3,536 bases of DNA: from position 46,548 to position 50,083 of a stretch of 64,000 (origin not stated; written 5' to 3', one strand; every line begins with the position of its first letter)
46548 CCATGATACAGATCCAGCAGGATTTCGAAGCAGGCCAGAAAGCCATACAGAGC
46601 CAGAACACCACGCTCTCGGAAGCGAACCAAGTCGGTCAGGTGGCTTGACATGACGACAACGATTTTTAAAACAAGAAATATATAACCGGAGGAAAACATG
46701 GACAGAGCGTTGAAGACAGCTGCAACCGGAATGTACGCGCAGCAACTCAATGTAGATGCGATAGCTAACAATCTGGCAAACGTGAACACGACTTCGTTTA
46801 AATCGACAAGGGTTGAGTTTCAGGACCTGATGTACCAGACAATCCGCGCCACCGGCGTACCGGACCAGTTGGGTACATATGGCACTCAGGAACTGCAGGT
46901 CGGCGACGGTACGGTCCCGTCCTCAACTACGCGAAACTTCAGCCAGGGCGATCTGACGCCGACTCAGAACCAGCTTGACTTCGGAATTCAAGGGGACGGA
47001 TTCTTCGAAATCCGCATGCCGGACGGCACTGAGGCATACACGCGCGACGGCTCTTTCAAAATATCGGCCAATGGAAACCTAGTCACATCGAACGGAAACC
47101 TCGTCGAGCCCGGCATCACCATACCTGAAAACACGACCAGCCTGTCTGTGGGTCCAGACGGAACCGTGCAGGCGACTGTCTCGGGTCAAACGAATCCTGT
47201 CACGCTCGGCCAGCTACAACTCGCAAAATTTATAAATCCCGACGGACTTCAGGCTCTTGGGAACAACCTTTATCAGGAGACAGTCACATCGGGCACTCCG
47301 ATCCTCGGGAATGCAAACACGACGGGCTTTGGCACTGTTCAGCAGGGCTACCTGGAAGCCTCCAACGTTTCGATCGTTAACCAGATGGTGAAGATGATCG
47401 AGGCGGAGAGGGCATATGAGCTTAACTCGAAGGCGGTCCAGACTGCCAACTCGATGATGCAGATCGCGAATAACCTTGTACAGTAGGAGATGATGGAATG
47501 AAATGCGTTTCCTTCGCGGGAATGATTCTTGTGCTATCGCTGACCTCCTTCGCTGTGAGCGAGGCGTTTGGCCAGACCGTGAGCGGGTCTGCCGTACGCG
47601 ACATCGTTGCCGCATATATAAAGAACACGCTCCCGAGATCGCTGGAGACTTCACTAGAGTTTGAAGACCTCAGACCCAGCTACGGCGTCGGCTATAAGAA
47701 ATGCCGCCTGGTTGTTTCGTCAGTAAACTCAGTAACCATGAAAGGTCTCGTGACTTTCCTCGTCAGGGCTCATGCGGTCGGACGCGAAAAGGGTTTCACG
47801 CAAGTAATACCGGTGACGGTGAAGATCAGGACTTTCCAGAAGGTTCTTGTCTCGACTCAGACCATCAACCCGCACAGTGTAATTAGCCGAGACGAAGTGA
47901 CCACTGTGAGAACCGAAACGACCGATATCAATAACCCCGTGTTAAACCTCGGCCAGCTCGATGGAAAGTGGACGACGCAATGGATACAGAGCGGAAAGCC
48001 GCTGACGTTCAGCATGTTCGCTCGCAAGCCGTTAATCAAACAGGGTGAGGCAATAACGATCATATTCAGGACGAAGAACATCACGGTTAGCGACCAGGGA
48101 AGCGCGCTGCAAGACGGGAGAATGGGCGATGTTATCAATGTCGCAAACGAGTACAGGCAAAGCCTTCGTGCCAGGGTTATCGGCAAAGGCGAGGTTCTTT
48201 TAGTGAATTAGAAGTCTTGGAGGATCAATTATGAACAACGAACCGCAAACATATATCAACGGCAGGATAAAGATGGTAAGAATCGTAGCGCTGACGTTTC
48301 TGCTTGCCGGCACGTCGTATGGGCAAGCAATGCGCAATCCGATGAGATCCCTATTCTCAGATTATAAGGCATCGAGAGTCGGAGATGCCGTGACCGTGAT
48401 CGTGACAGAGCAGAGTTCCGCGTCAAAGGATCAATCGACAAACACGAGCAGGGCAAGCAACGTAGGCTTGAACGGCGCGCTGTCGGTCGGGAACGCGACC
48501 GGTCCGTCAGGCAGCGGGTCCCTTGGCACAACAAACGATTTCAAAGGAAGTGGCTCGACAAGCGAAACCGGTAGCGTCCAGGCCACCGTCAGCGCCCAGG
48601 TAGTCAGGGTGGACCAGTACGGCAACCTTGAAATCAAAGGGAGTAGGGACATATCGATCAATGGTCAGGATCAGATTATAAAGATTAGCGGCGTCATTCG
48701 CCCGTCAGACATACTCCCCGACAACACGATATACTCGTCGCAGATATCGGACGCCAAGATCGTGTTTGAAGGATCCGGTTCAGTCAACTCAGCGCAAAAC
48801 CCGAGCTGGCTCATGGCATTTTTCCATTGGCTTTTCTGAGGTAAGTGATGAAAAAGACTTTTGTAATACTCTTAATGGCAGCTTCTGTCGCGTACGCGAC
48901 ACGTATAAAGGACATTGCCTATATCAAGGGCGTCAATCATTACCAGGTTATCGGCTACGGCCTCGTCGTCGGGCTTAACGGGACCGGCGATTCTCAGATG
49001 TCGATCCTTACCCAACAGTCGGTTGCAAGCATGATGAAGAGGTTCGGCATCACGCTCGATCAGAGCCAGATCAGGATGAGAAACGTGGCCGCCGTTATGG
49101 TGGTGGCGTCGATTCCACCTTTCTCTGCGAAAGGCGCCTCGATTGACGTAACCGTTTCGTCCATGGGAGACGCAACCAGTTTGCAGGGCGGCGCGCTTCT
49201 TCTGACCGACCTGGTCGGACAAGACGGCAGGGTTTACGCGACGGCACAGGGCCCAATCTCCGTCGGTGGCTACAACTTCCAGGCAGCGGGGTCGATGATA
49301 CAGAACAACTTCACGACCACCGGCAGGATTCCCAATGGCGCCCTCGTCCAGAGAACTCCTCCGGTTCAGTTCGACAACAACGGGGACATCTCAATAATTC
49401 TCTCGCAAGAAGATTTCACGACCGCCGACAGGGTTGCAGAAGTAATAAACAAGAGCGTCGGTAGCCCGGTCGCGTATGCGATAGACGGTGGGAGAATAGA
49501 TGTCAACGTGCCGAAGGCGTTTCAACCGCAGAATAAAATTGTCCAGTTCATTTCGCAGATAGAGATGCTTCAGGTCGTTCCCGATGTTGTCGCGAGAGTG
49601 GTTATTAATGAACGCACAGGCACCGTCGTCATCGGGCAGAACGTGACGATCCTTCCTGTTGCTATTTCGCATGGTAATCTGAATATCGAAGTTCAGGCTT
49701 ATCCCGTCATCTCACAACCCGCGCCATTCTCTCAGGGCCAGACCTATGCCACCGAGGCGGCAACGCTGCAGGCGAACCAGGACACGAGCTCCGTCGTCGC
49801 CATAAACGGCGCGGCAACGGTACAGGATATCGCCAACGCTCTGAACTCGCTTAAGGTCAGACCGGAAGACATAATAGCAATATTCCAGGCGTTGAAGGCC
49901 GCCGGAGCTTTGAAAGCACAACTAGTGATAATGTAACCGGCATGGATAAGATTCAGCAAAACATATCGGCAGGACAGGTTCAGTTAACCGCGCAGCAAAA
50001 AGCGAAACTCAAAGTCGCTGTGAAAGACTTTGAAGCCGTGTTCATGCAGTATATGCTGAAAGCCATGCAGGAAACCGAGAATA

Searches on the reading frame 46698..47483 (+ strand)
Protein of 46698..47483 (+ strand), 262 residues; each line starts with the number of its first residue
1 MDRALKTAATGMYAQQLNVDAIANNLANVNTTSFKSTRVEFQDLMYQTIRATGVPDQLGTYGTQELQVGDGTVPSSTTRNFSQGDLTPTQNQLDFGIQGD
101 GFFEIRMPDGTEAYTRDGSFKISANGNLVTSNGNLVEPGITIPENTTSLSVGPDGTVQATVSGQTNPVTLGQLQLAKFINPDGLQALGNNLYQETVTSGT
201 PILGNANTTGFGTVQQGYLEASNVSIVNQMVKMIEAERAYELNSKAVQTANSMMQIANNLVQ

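Call 18: search_protein_families(library=pfam, proteins=[window:46698-47483:+], max_evalue=0.01)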
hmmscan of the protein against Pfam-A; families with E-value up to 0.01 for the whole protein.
window:46698-47483:+ (262 aa): 3 families
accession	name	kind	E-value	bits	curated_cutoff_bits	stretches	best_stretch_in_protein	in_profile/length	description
PF22692.1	LlgE_F_G_D1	-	3.2e-28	98.1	27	1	97-159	2-64/64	Flagellar hook protein FlgE/F/G D1 domain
PF06429.18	Flg_bbr_C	-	9.8e-20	70.2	23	1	215-260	1-46/46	Flagellar basal body rod FlgEFG protein C-terminal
PF00460.25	Flg_bb_rod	-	7.6e-08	32.6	20.7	1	5-35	1-31/31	Flagella basal body rod protein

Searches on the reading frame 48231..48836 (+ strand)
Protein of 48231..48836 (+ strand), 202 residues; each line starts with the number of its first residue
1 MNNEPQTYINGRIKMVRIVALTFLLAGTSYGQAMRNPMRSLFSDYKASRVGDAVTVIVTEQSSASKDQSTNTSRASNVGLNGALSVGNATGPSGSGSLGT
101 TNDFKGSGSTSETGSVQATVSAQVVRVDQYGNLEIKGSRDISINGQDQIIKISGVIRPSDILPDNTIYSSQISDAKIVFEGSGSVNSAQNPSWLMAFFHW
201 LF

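Call 18: search_protein_families(library=pfam, proteins=[window:48231-48836:+], max_evalue=0.01)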
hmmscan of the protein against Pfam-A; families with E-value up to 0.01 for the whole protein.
window:48231-48836:+ (202 aa): 1 family
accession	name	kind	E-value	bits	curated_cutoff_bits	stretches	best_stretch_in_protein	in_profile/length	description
PF02107.21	FlgH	-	1.6e-49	168.3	27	1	38-201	14-170/172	Flagellar L-ring protein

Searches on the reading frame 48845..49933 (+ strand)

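Call 18: search_protein_families(library=pfam, proteins=[window:48845-49933:+], max_evalue=0.01)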
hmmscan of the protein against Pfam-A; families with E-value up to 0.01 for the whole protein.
window:48845-49933:+ (363 aa): 1 family
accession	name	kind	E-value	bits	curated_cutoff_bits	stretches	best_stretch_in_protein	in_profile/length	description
PF02119.21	FlgI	-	1.3e-128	429.2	25.3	1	20-362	1-343/343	Flagellar P-ring protein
